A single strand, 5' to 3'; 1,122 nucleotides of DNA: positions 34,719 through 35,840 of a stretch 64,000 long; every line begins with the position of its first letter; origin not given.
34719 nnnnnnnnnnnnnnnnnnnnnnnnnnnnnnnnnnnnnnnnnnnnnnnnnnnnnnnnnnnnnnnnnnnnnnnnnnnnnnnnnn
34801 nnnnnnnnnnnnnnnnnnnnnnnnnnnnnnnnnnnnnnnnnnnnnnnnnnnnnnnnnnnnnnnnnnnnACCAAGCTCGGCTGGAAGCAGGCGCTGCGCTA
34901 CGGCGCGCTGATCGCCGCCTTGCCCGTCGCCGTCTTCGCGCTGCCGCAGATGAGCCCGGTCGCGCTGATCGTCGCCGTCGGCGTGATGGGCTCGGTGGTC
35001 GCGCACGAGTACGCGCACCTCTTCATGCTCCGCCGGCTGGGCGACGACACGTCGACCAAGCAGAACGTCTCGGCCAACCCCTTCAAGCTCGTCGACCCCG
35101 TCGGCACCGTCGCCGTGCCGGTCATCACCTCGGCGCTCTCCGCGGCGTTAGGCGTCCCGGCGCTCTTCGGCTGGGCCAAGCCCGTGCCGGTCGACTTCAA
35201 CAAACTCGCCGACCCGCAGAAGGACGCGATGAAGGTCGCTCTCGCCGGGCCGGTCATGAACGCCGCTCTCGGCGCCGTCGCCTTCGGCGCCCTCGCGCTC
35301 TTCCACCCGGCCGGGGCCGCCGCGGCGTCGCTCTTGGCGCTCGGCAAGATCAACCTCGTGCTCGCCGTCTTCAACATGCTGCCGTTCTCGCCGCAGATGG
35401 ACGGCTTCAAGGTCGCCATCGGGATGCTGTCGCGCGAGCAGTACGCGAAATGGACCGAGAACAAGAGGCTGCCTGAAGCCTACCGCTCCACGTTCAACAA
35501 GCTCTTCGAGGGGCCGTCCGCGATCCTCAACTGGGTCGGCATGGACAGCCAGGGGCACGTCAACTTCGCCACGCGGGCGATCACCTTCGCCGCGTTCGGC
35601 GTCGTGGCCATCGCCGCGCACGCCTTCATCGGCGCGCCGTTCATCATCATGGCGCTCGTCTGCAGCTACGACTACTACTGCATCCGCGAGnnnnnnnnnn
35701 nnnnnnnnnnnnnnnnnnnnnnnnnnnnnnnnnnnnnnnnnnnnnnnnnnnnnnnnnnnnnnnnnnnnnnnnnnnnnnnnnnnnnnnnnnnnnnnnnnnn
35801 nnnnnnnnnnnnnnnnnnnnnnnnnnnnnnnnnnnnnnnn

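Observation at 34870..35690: Site-2-protease-like (M50) domain with intact catalytic motifs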

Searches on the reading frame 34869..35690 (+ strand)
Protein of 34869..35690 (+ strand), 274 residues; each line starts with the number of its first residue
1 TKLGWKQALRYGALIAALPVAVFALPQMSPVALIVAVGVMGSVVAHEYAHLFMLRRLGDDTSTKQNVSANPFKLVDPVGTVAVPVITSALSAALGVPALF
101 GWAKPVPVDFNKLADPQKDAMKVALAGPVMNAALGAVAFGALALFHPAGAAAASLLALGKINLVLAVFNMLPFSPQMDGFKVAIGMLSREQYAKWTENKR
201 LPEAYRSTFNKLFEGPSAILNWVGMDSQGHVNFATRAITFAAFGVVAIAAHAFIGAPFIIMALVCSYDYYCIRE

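Call 28: search_solved_structures(query=A1, max_evalue=10, show_alignments=2)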
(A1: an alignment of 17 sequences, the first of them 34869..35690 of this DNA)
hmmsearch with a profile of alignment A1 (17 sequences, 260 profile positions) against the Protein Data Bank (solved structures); distinct sequences matched with E-value up to 10: 13.
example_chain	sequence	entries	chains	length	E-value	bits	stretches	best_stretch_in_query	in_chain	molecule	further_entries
3b4r_A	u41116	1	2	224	1.7e-17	66.7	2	129-241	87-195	Putative zinc metalloprotease MJ0392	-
7w6y_A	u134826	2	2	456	1.2e-11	47.6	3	165-230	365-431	Anti sigma-E protein, RseA | Zinc metalloprotease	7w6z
9j82_A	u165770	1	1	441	1.3e-08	37.7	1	169-229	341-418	Putative zinc metalloprotease aq_1964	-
9j83_A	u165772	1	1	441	8.8e-08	34.9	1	169-229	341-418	Putative zinc metalloprotease aq_1964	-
7w6x_A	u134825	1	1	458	1.1e-06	31.4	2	169-206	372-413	Regulator of sigma-E protease RseP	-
8vjl_A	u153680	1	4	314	1.2e-05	27.9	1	127-226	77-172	Stage IV sporulation protein FB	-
8vjm_A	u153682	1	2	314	0.00035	23.1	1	117-226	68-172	Stage IV sporulation protein FB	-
6jo5_2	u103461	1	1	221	0.91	11.9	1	99-161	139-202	Chlorophyll a-b binding protein, chloroplastic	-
5iqj_A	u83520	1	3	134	0.95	11.9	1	60-79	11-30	Uncharacterized protein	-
6ijo_2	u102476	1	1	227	0.96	11.8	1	99-161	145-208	Lhca2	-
7dz7_2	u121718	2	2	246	1.1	11.6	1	99-161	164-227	Chlorophyll a-b binding protein, chloroplastic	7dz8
9mgz_I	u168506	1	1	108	5.6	9.3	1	115-165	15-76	Photosystem I reaction center subunit VIII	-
9mh1_I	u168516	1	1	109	5.8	9.3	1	115-165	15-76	Photosystem I reaction center subunit VIII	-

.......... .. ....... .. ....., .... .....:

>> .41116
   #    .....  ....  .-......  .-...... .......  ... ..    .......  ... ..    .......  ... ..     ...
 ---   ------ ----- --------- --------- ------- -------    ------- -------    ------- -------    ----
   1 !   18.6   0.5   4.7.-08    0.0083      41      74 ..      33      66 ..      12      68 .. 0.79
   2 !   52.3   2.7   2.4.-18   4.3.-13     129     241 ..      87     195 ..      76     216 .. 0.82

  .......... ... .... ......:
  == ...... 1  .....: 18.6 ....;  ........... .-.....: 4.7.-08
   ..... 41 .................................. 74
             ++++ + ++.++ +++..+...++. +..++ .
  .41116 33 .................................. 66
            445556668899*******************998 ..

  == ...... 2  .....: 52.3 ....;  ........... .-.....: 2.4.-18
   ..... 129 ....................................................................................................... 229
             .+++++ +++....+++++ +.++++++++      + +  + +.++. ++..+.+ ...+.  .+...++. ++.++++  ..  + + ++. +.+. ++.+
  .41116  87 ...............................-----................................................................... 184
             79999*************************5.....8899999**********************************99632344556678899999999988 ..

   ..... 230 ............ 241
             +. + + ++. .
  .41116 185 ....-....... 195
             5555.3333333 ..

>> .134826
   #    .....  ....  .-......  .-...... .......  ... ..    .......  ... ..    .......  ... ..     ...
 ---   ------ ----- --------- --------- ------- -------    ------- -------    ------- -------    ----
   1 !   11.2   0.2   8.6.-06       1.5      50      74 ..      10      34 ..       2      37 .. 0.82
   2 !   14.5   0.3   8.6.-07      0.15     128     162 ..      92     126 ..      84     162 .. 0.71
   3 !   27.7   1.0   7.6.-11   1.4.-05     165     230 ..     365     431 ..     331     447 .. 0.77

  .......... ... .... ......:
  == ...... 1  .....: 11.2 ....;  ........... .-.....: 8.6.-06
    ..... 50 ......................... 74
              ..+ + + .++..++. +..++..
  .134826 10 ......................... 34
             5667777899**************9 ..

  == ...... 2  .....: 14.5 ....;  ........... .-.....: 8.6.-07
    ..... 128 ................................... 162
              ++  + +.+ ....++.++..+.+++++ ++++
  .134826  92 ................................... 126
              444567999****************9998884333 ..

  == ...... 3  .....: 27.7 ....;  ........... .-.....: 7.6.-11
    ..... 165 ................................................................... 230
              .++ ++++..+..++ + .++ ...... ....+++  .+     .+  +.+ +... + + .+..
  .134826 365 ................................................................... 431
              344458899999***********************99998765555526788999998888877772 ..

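Call 37: predict_structure(alignment_id=A1)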
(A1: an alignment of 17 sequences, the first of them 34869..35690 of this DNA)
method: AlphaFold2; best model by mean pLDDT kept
length: 274 residues; sequences in the alignment: 17
mean_pLDDT: 76.3   pTM: 0.73
mean pLDDT of the five models: 76.3, 74.5, 73.4, 73.4, 71.6
residues with pLDDT >= 90: 80; 70-90: 108; 50-70: 51; < 50: 35
segments of 3 or more residues with pLDDT < 50: 209-214, 216-219, 253-274
pLDDT, mean of each block of 10 residues (from residue 1): 67 73 81 91 94 94 83 87 84 76 83 89 96 97 94 93 91 79 88 73 58 47 58 64 59 42 38 30
secondary structure, 60 per line:
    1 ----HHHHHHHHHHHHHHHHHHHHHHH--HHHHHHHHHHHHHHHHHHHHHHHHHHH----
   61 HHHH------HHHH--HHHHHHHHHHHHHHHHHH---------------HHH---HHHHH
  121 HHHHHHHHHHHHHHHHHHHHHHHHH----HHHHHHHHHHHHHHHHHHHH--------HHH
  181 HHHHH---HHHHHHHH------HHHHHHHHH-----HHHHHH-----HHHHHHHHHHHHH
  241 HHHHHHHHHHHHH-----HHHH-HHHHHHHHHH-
elements in order: H5-27 H30-56 H61-64 H71-74 H77-94 H116-145 H150-169 H178-185 H189-196 H203-211 H217-222 H228-253 H259-262 H264-273

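Call 43: fold_search(model_id=the predicted structure, library=pdb)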
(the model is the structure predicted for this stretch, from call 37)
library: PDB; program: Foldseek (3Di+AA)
matches with E <= 10: 293; with E <= 0.001: 0
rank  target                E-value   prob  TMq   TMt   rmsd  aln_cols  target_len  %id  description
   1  3b4r_A                6.8e-02  1.00  0.39  0.47   7.5       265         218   15  Site-2 Protease from Methanocaldococcus jannaschii (released 2008-01-15)
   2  8vjl_A                3.4e-01  0.98  0.34  0.33   5.8       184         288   16  SpoIVFB:pro-sigmaK complex (released 2024-10-02)
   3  3b4r_B                4.1e-01  0.90  0.37  0.44   7.6       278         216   15  Site-2 Protease from Methanocaldococcus jannaschii (released 2008-01-15)
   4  4zkh_A                5.1e-01  0.57  0.26  0.38   9.4       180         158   12  Crystal structure of the PmFTN variant E44Q soaked in iron (overnight) (released 2015-09-30)
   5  9kpa                  8.1e-01  0.30  0.25  0.32   9.7       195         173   18  Crystal structure of Horse spleen L-ferritin mutant (R59F) (released 2025-03-05)
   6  8h8n                  9.3e-01  0.35  0.26  0.35   9.7       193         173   17  Crystal structure of apo-R52Y/E56Y/R59Y/E63Y-rHLFr (released 2023-10-04)
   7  8i81                  9.8e-01  0.35  0.26  0.35   9.6       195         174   18  Crystal structure of horse spleen L-ferritin A115G mutant at -180deg Celsius. (released 2023-03-01)
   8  3pvt_B                1.0e+00  0.11  0.18  0.20  19.7       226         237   12  The Phenylacetyl-CoA monooxygenase PaaAC subcomplex with 3-hydroxybutanoyl-CoA (released 2011-01-19)
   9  6tp6_A                1.0e+00  0.08  0.17  0.16  24.9       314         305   14  Crystal structure of the Orexin-1 receptor in complex with filorexant (released 2020-01-01)
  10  2z5q                  1.1e+00  0.21  0.22  0.30  10.8       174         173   19  Apo-Fr with intermediate content of Pd ion (released 2008-07-29)
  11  8i8q                  1.1e+00  0.33  0.26  0.36   9.4       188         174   19  Crystal structure of horse spleen L-ferritin H114A mutant at -180deg Celsius. (released 2023-03-01)
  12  8h8o                  1.2e+00  0.30  0.26  0.36   9.5       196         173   18  Crystal structure of apo-R52W/E56W/R59W/E63W-rHLFr (released 2023-10-04)
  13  8a6m_MODEL_1_A        1.2e+00  0.11  0.16  0.23  16.2       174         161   18  Phosphatidylserine-dependent synaptic vesicle membrane sculpting by synaptogyrin (released 2023-05-24)
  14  7jvp_R                1.2e+00  0.09  0.15  0.15  21.1       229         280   13  Cryo-EM structure of SKF-83959-bound dopamine receptor 1 in complex with Gs protein (released 2021-02-24)
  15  9kfa                  1.2e+00  0.28  0.26  0.36   9.6       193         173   18  Crystal structure of ferritin mutantFr-H8 (R52H/E53H/E56H/E57H/R59H/E60H/E63H/R64H) (released 2025-09-24)
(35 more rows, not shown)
